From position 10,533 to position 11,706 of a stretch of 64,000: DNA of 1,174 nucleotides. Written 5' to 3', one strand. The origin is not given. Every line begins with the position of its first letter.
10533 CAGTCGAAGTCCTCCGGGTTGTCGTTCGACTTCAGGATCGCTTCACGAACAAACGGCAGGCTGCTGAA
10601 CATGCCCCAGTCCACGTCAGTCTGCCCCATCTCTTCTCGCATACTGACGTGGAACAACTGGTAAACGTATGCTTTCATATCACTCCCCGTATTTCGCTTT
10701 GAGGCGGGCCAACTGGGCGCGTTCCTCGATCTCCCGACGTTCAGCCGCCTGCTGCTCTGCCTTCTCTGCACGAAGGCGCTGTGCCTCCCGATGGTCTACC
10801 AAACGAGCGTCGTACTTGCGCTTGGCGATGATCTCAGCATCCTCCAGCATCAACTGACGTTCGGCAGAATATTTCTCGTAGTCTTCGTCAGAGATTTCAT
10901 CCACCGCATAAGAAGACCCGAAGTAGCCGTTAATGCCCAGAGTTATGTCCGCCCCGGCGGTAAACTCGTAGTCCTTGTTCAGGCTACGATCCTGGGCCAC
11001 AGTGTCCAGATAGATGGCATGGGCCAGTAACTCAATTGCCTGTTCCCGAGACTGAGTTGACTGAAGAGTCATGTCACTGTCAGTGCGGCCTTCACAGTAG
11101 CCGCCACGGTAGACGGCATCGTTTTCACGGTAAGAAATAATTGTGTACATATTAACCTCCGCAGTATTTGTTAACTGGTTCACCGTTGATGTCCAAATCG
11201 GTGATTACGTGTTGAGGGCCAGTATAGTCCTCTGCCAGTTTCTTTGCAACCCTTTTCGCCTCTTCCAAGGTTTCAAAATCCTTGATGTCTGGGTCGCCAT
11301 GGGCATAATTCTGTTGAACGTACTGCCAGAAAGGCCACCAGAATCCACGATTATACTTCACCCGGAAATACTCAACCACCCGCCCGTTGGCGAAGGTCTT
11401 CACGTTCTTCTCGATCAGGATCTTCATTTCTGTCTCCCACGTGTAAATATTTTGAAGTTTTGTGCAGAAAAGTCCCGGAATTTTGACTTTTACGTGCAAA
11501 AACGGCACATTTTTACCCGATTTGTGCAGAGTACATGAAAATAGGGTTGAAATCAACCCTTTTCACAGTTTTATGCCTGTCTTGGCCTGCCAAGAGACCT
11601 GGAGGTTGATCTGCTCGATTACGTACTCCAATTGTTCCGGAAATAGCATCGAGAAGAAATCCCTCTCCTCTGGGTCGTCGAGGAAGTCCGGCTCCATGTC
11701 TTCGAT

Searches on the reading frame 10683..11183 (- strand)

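Call 26: search_protein_families(library=phrogs, proteins=[window:10683-11183:-], max_evalue=0.001)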
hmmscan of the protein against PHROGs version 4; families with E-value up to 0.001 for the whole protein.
window:10683-11183:- (167 aa): 1 family
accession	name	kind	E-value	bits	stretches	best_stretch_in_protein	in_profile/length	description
phrog_14651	-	unknown function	1.3e-82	276.4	1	12-167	1-156/156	-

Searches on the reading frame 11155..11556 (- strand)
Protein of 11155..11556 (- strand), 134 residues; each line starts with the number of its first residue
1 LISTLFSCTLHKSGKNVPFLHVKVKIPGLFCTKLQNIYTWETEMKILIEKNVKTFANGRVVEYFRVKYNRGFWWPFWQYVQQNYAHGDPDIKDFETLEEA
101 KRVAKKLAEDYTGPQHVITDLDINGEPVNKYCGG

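Call 26: search_protein_families(library=phrogs, proteins=[window:11155-11556:-], max_evalue=0.001)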
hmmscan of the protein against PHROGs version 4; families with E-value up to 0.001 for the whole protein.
window:11155-11556:- (134 aa): 1 family
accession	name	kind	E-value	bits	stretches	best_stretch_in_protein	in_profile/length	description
phrog_13062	-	unknown function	1.8e-49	166.7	1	44-134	1-90/90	-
